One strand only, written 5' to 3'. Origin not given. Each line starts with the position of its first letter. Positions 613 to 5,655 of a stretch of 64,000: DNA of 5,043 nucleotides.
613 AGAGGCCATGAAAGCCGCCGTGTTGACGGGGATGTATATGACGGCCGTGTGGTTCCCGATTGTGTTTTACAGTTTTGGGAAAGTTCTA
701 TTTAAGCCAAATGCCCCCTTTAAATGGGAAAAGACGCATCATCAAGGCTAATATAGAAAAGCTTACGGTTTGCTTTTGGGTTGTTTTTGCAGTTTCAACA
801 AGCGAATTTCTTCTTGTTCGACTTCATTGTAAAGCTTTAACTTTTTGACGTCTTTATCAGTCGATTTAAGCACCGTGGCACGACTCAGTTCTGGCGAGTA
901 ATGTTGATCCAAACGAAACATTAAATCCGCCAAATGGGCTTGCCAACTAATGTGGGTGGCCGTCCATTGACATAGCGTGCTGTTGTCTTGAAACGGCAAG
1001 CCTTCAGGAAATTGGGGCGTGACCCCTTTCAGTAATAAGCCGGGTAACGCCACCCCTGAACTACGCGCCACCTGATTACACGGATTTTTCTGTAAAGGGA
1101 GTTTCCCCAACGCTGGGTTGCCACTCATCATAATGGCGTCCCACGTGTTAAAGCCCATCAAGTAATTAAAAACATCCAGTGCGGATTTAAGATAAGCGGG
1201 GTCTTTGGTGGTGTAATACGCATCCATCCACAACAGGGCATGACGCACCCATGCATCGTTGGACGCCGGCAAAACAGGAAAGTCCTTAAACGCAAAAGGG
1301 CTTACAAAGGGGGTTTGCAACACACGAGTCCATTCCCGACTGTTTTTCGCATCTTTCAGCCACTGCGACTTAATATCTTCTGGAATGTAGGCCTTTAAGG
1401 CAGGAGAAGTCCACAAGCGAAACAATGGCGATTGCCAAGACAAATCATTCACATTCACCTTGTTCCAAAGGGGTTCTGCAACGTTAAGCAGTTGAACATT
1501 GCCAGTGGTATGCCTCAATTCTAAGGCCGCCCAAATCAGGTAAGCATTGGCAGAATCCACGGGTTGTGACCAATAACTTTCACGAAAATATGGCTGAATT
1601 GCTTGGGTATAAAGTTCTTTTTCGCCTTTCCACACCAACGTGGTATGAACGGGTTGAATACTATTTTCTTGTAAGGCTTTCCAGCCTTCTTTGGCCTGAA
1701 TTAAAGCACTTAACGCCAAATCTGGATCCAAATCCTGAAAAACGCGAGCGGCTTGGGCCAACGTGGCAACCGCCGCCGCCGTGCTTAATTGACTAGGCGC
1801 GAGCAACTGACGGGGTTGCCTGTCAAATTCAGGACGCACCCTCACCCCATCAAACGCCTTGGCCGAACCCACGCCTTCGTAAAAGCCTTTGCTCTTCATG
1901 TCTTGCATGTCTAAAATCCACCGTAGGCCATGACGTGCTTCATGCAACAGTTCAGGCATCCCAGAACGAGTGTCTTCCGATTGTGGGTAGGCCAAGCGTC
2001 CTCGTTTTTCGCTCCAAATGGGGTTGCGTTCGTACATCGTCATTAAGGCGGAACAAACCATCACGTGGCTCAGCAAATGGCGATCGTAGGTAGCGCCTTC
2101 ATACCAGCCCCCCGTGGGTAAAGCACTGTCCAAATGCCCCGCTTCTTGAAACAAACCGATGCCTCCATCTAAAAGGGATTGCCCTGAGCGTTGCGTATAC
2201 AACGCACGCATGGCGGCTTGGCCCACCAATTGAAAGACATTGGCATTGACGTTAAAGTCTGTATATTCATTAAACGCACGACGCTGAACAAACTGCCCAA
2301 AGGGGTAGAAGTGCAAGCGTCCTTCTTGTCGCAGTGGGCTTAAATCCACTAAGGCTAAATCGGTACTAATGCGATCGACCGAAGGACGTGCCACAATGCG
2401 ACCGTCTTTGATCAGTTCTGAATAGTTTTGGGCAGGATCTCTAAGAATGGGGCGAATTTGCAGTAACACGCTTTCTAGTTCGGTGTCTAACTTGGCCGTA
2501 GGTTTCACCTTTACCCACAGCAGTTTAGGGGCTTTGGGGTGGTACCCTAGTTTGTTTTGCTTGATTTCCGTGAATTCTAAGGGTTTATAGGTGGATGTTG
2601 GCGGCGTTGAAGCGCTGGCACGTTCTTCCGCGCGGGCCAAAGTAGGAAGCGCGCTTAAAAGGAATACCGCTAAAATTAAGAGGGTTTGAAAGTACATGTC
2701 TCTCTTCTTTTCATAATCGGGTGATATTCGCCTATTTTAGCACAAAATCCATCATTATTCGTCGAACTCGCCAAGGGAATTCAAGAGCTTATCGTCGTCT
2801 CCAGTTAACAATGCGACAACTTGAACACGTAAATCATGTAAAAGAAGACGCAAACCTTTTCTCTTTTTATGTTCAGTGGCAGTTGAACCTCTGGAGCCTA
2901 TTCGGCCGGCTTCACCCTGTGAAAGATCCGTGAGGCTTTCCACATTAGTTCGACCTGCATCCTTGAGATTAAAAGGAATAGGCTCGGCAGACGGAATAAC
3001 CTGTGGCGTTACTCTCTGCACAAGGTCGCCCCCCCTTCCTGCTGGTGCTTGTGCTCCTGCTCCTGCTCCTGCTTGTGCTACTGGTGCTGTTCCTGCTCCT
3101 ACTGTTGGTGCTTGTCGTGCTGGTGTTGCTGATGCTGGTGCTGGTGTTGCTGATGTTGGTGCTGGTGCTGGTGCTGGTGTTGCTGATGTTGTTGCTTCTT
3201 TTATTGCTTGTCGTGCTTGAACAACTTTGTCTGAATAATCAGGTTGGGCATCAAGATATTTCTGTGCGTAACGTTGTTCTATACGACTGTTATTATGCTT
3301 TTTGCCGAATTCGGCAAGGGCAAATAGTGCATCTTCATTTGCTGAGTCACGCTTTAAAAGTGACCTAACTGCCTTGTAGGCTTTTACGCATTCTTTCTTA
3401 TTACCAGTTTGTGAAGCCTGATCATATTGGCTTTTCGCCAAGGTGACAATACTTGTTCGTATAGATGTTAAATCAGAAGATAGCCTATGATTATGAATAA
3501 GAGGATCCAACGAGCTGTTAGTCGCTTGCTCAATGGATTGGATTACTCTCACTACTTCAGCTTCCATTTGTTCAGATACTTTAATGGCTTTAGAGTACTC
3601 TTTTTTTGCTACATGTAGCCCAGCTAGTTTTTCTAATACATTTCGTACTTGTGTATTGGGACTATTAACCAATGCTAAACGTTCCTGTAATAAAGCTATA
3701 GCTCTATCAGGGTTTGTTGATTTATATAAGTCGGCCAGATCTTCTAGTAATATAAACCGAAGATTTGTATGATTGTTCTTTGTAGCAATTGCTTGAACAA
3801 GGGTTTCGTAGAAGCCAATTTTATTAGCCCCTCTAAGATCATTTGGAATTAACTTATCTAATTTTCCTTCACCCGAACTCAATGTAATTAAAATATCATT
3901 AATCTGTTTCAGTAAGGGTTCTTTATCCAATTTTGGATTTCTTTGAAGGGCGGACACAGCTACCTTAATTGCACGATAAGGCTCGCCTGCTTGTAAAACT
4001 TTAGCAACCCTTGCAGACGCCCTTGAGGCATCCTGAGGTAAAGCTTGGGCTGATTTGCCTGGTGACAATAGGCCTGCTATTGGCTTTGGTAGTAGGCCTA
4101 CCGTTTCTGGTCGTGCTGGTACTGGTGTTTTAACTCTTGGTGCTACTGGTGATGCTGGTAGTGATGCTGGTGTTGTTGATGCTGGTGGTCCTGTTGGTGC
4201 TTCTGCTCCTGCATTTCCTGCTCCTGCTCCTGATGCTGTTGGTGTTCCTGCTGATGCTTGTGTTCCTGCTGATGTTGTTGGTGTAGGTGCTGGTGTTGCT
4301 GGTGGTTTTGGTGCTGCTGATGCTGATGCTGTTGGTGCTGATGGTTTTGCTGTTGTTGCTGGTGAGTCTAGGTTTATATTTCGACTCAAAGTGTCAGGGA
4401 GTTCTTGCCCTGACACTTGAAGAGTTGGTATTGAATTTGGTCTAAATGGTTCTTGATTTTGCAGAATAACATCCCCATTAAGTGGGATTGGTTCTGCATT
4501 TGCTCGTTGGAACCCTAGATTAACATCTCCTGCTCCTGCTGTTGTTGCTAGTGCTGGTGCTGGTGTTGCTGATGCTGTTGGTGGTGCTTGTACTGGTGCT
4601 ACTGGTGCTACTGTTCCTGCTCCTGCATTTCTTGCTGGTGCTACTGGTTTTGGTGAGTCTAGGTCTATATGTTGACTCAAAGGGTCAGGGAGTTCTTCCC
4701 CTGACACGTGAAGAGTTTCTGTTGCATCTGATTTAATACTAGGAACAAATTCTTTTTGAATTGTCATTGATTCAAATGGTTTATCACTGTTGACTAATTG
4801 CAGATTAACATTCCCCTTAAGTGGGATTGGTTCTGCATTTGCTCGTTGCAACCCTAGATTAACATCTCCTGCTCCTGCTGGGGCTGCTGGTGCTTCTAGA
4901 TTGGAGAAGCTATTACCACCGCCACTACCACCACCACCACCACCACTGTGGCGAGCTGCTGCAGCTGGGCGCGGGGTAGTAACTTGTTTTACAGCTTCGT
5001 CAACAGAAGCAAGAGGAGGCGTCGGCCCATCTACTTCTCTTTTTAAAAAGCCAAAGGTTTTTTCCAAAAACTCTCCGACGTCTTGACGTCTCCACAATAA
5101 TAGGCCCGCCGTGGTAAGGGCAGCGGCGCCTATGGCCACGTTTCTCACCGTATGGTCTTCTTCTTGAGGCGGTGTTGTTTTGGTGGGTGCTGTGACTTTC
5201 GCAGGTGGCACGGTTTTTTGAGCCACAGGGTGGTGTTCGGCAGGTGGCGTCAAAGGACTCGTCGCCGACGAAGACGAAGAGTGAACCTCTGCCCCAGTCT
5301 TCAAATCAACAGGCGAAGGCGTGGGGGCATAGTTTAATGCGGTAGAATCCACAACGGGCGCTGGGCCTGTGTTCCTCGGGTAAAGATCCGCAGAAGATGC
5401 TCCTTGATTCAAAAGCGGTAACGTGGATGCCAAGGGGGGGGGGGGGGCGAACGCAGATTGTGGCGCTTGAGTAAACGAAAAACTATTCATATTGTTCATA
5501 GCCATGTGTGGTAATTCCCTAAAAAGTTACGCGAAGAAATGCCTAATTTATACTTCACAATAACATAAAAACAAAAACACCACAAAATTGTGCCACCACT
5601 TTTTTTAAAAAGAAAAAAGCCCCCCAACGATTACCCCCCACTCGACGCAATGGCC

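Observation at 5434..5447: G14 homopolymer tract inside the 5' coding region of the 916-aa repetitive Pro/Ala/Thr-rich protein: candidate slipped-strand phase-variation switch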

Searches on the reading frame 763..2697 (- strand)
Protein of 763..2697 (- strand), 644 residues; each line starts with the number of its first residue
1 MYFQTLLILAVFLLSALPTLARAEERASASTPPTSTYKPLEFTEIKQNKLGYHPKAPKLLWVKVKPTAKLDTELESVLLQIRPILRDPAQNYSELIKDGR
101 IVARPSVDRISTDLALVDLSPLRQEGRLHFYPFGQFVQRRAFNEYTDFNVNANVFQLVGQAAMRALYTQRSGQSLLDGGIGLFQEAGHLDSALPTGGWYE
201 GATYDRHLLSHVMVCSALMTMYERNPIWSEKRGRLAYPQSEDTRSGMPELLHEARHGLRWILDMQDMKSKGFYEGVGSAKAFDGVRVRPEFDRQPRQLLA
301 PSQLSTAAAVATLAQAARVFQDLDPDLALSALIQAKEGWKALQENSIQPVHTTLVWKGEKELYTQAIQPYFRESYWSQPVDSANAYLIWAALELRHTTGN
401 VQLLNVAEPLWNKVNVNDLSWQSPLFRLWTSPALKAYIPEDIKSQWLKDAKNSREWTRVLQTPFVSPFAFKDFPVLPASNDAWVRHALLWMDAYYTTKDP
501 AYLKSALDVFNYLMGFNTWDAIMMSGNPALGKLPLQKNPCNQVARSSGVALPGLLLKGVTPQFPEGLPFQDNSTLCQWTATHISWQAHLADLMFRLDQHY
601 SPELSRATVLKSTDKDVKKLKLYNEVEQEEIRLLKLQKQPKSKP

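Call 7: search_protein_families(library=pfam, proteins=[window:763-2697:-], max_evalue=0.01)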
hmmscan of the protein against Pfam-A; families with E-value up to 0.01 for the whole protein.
window:763-2697:- (644 aa): 1 family
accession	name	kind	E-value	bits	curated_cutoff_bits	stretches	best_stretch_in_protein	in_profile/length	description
PF00759.25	Glyco_hydro_9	-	7.1e-26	91.9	27.7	1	159-589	5-440/444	Glycosyl hydrolase family 9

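Call 54: find_encoding_contigs(protein=window:763-2697:-, flank=3500, max_places=10)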
Protein window:763-2697:- (644 aa): 4 contigs read that carry it; 4 places shown.
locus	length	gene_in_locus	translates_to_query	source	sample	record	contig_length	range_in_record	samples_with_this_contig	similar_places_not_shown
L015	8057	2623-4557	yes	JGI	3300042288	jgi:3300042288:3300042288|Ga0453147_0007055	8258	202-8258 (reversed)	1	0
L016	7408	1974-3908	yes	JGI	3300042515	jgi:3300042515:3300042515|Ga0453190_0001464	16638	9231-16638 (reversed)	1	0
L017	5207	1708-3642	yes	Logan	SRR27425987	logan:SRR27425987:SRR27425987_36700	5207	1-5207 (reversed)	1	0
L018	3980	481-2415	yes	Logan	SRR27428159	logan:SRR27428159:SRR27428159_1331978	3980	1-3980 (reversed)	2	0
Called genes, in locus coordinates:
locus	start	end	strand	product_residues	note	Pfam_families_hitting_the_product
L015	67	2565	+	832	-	-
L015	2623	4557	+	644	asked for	PF00759:Glyco_hydro_9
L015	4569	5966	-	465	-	PF13506:Glyco_transf_21, PF00535:Glycos_transf_2, PF13641:Glyco_tranf_2_3, PF13632:Glyco_trans_2_3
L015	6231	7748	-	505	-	PF00425:Chorismate_bind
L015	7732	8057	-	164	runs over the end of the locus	PF01709:Transcrip_reg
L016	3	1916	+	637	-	?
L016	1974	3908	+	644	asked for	PF00759:Glyco_hydro_9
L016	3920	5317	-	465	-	PF13506:Glyco_transf_21, PF00535:Glycos_transf_2, PF13641:Glyco_tranf_2_3, PF13632:Glyco_trans_2_3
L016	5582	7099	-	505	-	PF00425:Chorismate_bind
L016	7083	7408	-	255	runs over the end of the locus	PF20772:TACO1_YebC_N, PF01709:Transcrip_reg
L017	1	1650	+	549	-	?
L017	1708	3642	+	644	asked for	PF00759:Glyco_hydro_9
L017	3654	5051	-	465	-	PF13506:Glyco_transf_21, PF00535:Glycos_transf_2, PF13641:Glyco_tranf_2_3, PF13632:Glyco_trans_2_3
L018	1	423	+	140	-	?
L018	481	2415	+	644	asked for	PF00759:Glyco_hydro_9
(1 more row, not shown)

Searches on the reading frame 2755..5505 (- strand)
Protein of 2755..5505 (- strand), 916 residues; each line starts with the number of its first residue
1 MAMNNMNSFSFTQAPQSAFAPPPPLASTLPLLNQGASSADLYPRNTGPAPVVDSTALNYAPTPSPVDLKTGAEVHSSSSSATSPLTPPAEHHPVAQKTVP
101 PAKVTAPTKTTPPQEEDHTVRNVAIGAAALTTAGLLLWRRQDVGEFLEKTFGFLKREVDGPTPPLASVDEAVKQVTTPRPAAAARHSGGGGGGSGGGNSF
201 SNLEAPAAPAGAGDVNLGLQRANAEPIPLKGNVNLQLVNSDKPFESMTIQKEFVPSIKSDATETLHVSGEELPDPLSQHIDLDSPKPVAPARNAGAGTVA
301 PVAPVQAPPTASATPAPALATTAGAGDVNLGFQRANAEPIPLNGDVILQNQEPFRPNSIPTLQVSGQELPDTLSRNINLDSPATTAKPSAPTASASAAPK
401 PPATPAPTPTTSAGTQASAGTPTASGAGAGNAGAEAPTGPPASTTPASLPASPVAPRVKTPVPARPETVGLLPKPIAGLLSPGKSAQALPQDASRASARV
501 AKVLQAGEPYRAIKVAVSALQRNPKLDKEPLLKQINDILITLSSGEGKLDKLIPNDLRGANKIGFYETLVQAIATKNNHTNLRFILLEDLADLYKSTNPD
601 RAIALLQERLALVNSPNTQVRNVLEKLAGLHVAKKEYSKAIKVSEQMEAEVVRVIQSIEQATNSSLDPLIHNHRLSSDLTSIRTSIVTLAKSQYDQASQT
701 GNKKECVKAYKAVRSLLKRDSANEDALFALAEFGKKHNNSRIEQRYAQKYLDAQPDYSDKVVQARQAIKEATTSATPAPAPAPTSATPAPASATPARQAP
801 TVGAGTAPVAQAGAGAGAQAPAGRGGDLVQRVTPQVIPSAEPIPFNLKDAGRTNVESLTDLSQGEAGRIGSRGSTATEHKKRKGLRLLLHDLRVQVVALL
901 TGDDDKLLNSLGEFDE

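Call 7: search_protein_families(library=pfam, proteins=[window:2755-5505:-], max_evalue=0.01)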
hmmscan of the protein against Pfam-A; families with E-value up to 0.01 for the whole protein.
window:2755-5505:- (916 aa): 0 families

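Call 8: find_homologous_proteins(query=window:2755-5505:-)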
Query window:2755-5505:- (916 aa): 3 proteins with E <= 0.001 among 8000 candidates.
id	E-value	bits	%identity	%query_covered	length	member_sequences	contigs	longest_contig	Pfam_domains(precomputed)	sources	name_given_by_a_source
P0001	0.0e+0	1783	100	91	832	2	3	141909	-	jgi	jgi:tetratricopeptide (TPR) repeat protein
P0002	1.0e-206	707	73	41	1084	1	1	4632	PF13428.13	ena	-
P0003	3.7e-62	229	60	23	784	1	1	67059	-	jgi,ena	jgi:hypothetical protein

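Call 10: find_encoding_contigs(protein=P0001, flank=6000, max_places=10)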
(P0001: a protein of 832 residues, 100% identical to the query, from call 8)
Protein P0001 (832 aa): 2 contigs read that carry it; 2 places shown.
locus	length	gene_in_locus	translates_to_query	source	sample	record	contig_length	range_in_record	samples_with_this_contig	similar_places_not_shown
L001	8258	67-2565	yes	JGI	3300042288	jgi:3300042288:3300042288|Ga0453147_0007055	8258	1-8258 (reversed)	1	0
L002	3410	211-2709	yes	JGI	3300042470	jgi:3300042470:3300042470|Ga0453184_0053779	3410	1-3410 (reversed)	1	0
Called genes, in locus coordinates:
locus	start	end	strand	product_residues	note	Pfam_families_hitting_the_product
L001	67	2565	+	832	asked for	-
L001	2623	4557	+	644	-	PF00759:Glyco_hydro_9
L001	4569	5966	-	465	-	PF13506:Glyco_transf_21, PF00535:Glycos_transf_2, PF13641:Glyco_tranf_2_3, PF13632:Glyco_trans_2_3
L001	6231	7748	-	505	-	PF00425:Chorismate_bind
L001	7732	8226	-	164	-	PF01709:Transcrip_reg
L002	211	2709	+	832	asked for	-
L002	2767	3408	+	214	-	?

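Call 11: find_encoding_contigs(protein=P0002, flank=6000)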
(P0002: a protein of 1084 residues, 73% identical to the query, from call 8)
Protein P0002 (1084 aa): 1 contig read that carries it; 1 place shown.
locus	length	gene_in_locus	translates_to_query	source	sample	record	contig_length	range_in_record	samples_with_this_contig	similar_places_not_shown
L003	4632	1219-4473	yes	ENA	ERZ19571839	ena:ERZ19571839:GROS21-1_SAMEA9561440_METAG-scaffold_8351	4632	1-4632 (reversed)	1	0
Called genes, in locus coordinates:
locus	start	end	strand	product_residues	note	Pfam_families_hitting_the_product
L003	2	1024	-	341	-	?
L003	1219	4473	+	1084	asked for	PF13428:TPR_14 (faint)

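Call 12: find_encoding_contigs(protein=P0003, flank=6000)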
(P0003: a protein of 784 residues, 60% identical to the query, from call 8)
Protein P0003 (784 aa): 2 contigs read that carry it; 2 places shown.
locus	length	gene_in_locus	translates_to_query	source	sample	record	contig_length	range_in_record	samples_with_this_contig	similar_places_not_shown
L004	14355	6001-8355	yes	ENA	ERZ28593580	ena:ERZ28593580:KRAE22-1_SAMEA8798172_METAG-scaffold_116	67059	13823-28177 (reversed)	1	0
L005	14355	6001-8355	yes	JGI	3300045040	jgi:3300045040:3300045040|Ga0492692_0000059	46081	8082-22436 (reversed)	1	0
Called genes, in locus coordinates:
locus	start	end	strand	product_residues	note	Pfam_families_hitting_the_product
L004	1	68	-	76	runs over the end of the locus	-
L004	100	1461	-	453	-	-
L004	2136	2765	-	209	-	PF18735:HEPN_RiboL-PSP (weak)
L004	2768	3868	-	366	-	PF03235:GmrSD_N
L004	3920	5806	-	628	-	PF07973:tRNA_SAD, PF00587:tRNA-synt_2b, PF03129:HGTP_anticodon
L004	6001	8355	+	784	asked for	-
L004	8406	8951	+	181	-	PF00702:Hydrolase (faint), PF08282:Hydrolase_3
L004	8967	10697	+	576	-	PF02638:GHL10, PF14871:GHL6 (weak)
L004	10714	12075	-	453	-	PF07228:SpoIIE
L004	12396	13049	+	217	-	-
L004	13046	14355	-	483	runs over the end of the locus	PF09992:NAGPA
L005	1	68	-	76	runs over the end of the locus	-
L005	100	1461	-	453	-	-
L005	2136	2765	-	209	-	PF18735:HEPN_RiboL-PSP (weak)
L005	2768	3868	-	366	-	PF03235:GmrSD_N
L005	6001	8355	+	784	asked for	-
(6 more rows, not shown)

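Call 17: list_cluster_members(proteins=[P0001, window:2755-5505:-])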
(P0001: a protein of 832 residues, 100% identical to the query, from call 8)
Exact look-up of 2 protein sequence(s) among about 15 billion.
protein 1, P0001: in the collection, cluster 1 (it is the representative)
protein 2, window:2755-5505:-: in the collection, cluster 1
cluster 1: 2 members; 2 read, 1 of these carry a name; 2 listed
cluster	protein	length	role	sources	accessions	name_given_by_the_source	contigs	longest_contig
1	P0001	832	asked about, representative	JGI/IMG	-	tetratricopeptide (TPR) repeat protein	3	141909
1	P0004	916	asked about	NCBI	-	-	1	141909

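Call 18: find_encoding_contigs(protein=window:2755-5505:-, flank=1000, max_places=5)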
Protein window:2755-5505:- (916 aa): no gene with exactly this product is on record in the collection.

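Call 58: search_solved_structures(query=window:2755-5505:-, max_evalue=1)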
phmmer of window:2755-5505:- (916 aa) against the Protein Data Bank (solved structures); distinct sequences matched with E-value up to 1: 2.
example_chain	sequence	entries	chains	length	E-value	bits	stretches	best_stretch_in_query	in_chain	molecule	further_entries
9vx7_A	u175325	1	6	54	0.8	11.1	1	247-276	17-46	Addiction module antidote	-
9vyb_A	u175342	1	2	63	0.94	10.9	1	247-276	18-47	Addiction module antidote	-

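Call 59: search_protein_families(library=ncbifam, proteins=[window:2755-5505:-, P0003, P0002], max_evalue=0.1)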
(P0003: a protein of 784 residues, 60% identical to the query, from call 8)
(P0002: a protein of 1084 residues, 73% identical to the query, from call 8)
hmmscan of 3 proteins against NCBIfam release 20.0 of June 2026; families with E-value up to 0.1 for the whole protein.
window:2755-5505:- (916 aa): 1 family
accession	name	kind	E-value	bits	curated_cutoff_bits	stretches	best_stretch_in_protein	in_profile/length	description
NF033930.1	pneumo_PspA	exception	0.0024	16.7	850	1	604-798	223-394/659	pneumococcal surface protein A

P0003 (784 aa): 1 family
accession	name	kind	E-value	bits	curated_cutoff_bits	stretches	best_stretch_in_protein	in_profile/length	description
NF047587.1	lipo_LIC11073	equivalog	0.037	13.9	150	1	600-658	85-145/223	LIC11073 family putative lipoprotein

P0002 (1084 aa): 1 family
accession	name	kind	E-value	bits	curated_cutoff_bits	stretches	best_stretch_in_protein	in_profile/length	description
NF047558.1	TPR_END_plus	domain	0.0013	18.7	32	1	960-988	4-32/56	TPR end-of-group domain-containing protein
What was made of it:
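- On Simple-sequence (slipped-strand) phase-variable / contingency locus: No family match (calls 7, 58, 59).
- Tried and rejected: Pfam, NCBIfam and PDB sequence searches gave no family for the protein (calls 7, 58, 59).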

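Call 77: find_homologous_proteins(query=P0003, max_evalue=0.001)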
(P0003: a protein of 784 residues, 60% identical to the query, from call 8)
Query P0003 (784 aa): 3 proteins with E <= 0.001 among 8000 candidates.
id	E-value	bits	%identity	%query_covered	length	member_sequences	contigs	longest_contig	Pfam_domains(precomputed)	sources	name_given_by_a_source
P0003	0.0e+0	1769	100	100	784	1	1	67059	-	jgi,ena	jgi:hypothetical protein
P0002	4.4e-63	232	66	24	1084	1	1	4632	PF13428.13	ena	-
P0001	6.0e-32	129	57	16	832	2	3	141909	-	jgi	jgi:tetratricopeptide (TPR) repeat protein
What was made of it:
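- Tried and rejected: A third protein search with P0003 recovered only the same three proteins (call 77).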
